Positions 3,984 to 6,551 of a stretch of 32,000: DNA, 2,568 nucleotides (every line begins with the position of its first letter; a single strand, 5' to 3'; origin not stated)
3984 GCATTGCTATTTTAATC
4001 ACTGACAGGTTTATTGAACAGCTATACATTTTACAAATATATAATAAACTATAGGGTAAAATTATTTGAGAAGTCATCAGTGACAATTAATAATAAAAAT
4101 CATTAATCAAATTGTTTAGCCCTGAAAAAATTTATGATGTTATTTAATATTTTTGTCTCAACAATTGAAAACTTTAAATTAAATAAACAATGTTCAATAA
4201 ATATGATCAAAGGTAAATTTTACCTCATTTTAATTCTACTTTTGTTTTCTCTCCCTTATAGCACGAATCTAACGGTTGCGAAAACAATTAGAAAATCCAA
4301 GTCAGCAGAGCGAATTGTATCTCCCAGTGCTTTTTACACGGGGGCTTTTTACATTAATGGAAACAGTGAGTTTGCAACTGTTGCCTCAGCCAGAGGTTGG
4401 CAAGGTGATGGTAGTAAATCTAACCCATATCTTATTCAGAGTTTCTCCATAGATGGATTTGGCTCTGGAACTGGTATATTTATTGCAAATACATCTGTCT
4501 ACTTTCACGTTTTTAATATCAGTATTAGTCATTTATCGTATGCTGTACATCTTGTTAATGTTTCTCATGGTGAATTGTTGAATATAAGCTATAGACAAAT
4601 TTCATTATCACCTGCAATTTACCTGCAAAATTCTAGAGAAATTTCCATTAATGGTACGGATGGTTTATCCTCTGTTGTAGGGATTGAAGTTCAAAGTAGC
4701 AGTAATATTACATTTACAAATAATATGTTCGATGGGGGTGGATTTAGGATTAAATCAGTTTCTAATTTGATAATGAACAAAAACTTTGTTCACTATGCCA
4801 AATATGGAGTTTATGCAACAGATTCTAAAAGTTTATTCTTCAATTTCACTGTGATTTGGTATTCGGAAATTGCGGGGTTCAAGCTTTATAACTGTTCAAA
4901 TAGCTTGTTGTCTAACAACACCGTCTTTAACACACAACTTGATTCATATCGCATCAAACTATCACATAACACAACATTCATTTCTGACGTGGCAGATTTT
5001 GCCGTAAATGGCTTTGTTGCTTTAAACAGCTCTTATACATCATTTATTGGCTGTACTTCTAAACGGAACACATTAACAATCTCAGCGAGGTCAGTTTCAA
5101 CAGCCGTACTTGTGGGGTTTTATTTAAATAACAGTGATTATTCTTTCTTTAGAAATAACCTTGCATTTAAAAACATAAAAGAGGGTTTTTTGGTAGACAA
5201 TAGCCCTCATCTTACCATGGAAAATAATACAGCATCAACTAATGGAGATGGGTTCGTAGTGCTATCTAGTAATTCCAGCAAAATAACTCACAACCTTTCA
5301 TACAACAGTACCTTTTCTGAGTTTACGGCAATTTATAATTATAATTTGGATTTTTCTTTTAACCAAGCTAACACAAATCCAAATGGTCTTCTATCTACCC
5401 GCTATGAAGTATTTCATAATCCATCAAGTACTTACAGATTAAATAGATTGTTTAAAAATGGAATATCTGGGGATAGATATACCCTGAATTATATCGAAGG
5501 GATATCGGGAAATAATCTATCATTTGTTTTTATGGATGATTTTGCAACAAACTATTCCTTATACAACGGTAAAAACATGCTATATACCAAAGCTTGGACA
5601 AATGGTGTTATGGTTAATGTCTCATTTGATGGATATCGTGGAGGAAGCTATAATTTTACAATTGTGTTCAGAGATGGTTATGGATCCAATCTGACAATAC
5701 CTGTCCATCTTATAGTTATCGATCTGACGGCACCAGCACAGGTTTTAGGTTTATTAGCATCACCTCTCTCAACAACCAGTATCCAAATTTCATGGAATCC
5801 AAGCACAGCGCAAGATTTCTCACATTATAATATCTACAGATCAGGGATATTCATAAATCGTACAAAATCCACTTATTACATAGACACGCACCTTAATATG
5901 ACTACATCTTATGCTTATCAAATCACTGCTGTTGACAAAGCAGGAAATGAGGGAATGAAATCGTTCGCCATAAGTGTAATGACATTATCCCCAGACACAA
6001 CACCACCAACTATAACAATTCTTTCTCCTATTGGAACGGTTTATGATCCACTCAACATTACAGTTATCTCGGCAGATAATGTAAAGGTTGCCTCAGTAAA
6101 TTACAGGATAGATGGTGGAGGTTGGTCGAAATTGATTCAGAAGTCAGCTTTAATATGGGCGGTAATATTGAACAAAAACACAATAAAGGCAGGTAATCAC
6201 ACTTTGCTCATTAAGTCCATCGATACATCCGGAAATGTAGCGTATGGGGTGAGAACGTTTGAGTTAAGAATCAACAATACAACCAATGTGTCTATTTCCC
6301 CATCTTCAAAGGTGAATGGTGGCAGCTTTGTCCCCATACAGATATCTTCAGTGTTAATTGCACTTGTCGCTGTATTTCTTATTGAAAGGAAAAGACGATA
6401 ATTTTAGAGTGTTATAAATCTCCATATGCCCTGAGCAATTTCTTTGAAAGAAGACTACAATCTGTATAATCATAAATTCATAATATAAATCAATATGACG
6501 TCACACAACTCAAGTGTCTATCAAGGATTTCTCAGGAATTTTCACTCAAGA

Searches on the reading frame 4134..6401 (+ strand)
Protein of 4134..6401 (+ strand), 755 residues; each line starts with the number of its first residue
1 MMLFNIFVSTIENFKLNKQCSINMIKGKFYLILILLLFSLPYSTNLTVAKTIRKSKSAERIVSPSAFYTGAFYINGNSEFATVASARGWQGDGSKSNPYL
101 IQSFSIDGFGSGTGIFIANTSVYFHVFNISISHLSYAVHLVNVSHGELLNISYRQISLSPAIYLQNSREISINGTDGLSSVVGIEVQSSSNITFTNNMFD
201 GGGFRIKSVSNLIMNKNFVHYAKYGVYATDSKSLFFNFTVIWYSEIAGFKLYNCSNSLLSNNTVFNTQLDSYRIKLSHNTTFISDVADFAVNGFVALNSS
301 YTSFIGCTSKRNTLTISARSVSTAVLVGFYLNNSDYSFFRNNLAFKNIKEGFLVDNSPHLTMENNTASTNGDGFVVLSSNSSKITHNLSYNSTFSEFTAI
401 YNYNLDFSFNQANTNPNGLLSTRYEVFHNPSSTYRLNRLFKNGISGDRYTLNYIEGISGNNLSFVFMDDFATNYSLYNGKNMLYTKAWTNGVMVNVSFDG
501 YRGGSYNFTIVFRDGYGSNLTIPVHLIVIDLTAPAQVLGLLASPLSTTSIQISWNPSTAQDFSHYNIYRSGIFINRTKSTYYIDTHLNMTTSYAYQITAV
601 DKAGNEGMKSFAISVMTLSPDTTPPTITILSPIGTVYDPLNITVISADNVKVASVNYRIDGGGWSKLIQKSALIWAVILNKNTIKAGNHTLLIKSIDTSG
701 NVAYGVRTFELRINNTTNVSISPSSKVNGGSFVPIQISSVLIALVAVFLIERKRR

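Call 24: search_protein_families(library=pfam, proteins=[window:4134-6401:+], max_evalue=0.01)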
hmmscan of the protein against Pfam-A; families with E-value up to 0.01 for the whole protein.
window:4134-6401:+ (755 aa): 6 families
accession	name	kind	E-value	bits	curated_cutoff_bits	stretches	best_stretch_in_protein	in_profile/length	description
PF13229.12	Beta_helix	-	7.5e-17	61.8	25.9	2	161-308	2-157/158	Right handed beta helix region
PF05048.19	NosD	-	1.1e-10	41.7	23.6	2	156-282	10-142/212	Periplasmic copper-binding protein (NosD)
PF00041.27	fn3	-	3.4e-07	30.8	25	1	539-614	5-82/84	Fibronectin type III domain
PF19077.6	Big_13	-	0.00017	22.4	27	0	644-705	35-93/102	Bacterial Ig-like domain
PF17957.7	Big_7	-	0.0023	19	24.1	1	625-691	1-68/70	Bacterial Ig domain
PF18370.7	RGI_lyase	-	0.0032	18.2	27.8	0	550-602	19-73/86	Rhamnogalacturonan I lyases beta-sheet domain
